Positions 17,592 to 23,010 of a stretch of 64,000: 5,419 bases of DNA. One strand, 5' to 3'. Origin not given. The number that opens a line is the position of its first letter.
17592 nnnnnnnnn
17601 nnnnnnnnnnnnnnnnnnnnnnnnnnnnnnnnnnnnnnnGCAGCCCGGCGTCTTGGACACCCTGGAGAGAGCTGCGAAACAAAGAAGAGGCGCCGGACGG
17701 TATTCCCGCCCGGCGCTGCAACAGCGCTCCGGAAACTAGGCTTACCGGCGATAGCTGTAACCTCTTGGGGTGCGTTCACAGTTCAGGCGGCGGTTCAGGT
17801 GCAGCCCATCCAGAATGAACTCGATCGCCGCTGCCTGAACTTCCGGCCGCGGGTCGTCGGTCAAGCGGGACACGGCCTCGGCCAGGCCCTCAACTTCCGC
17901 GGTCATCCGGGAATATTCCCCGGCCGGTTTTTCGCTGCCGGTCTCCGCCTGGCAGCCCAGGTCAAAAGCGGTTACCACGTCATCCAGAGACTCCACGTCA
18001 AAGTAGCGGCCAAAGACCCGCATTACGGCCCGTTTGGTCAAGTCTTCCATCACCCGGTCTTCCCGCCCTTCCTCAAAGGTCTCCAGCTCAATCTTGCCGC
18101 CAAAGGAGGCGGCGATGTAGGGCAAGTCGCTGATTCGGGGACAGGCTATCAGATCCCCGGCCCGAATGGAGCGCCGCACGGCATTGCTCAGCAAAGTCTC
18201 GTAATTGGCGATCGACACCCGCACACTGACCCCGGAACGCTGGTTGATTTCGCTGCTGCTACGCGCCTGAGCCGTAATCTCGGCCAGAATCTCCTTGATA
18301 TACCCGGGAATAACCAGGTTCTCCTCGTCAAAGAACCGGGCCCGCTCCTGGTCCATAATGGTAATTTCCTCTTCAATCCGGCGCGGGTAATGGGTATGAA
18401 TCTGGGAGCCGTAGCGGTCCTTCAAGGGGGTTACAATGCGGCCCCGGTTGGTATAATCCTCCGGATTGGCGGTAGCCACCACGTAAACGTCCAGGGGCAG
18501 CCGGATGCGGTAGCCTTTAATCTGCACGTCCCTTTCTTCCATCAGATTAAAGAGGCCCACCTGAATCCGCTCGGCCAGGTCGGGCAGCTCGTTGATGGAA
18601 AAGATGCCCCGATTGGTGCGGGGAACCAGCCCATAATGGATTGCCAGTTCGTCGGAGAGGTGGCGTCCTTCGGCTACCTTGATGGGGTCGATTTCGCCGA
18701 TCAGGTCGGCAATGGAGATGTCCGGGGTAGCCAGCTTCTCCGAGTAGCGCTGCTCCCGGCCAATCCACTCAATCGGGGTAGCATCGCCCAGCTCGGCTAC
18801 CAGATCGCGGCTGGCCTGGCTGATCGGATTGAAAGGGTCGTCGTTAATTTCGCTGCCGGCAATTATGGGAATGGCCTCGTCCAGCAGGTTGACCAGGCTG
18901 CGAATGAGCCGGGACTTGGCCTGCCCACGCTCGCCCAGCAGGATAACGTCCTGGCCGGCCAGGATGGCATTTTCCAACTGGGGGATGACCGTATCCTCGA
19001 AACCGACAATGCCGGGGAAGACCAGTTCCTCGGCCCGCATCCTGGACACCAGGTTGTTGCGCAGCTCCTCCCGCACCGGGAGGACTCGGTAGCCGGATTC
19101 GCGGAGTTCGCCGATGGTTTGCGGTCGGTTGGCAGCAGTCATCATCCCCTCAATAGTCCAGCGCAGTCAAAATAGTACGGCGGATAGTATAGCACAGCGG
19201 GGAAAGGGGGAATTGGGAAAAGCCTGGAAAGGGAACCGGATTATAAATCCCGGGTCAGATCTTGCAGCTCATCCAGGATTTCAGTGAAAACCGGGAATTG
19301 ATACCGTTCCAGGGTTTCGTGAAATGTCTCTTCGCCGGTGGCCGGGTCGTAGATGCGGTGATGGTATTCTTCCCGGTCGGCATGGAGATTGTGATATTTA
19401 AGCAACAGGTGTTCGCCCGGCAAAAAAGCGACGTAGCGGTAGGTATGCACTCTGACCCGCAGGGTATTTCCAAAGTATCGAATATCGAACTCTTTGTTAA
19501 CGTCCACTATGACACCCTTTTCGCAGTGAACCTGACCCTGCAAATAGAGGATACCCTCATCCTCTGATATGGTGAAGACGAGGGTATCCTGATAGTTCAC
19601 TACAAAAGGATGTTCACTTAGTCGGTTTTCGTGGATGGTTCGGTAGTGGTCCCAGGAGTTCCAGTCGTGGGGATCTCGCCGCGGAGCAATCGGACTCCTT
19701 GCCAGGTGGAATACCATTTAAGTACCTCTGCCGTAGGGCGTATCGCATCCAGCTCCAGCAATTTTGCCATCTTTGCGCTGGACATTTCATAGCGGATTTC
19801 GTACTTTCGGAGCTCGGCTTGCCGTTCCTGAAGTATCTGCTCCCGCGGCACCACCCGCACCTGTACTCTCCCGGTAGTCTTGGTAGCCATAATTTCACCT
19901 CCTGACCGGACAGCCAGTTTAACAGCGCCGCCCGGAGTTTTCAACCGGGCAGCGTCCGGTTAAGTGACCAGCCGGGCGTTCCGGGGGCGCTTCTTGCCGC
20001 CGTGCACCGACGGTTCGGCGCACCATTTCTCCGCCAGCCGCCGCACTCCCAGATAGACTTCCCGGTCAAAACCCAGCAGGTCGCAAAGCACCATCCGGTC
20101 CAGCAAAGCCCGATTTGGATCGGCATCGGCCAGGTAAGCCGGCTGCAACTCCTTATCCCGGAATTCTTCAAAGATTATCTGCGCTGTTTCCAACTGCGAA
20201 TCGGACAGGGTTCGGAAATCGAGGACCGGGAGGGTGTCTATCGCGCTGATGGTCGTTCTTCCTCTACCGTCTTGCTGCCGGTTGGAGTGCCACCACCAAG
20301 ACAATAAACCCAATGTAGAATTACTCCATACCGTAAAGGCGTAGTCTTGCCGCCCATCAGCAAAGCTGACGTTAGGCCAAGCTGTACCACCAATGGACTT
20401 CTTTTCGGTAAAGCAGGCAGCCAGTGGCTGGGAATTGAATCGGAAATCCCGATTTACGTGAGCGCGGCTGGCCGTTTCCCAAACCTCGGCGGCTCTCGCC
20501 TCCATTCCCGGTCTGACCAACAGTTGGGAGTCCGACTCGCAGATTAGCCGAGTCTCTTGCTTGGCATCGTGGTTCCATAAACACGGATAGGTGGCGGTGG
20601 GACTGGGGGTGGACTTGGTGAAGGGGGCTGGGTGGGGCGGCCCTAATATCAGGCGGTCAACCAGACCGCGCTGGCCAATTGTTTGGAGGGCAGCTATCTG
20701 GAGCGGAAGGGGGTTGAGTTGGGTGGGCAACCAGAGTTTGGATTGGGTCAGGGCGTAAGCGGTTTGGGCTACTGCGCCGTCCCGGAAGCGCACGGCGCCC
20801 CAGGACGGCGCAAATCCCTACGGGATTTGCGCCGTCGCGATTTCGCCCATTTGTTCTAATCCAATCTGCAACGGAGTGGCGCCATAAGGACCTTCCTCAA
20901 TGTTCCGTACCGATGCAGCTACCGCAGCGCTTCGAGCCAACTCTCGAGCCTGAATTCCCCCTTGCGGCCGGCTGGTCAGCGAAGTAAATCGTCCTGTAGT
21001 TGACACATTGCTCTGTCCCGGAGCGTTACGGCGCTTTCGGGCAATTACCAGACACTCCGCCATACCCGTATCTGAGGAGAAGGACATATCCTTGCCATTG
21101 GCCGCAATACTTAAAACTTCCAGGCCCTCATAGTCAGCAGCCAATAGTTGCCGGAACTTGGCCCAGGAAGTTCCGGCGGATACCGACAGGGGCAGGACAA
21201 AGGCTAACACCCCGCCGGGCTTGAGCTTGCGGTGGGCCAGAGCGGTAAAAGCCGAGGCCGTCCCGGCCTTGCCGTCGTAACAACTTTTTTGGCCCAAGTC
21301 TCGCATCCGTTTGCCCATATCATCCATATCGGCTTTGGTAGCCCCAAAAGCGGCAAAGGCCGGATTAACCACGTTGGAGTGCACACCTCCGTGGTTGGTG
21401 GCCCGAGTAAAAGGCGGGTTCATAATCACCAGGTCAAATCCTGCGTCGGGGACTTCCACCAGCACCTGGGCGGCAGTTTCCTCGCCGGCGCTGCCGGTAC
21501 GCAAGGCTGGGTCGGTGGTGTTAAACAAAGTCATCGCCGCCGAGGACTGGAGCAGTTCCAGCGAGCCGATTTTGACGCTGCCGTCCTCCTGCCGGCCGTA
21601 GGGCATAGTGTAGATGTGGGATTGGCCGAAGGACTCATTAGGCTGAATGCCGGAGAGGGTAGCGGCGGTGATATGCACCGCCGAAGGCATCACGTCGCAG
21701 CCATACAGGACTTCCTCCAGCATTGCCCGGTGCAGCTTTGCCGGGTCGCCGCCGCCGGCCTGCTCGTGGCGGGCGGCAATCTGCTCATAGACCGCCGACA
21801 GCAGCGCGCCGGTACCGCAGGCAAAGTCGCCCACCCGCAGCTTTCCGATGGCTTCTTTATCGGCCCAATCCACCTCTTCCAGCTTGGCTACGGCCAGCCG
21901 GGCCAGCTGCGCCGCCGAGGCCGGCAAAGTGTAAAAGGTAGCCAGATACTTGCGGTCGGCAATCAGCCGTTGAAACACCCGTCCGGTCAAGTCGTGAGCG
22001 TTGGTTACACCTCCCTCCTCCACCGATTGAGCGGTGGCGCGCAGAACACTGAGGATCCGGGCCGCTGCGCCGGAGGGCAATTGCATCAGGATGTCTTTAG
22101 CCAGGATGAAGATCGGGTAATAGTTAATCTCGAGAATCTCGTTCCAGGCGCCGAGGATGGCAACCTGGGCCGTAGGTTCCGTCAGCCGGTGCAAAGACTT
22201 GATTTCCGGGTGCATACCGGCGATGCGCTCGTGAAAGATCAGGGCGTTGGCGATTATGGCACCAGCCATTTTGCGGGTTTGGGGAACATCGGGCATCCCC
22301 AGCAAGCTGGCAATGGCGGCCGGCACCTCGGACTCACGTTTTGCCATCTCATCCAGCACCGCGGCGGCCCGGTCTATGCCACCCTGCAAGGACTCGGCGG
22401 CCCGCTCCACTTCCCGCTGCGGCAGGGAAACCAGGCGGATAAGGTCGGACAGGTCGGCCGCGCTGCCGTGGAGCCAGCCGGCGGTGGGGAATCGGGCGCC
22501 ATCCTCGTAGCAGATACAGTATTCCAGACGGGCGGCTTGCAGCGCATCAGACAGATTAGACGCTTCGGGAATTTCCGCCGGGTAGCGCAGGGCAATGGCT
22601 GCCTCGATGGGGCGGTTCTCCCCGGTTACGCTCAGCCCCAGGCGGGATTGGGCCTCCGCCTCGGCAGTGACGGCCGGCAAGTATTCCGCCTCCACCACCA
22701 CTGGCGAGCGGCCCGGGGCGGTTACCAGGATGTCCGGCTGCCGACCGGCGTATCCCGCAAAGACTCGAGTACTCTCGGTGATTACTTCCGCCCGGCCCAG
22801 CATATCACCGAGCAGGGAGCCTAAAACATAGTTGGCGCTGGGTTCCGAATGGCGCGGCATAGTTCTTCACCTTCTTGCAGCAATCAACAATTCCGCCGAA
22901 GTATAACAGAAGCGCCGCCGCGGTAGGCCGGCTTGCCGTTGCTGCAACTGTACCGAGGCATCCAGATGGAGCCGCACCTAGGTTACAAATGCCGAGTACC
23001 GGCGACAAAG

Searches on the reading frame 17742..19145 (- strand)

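Call 72: search_protein_families(library=pfam, proteins=[window:17742-19145:-], max_evalue=0.0001)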
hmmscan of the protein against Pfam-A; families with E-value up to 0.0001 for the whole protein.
window:17742-19145:- (467 aa): 2 families
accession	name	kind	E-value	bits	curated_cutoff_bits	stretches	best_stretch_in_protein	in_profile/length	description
PF07728.20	AAA_5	-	4.3e-07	30.5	22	0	131-244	25-138/139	AAA domain (dynein-related subfamily)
PF07726.17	AAA_3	-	9.4e-05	22.7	27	0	165-232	52-116/131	ATPase family associated with various cellular activities (AAA)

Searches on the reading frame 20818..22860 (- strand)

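Call 72: search_protein_families(library=pfam, proteins=[window:20818-22860:-], max_evalue=0.0001)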
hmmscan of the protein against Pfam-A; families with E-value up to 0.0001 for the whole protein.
window:20818-22860:- (680 aa): 1 family
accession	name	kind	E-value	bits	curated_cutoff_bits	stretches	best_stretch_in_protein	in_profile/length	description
PF07669.17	Eco57I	-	8.7e-08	32.9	25.3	1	385-578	3-158/171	Eco57I restriction-modification methylase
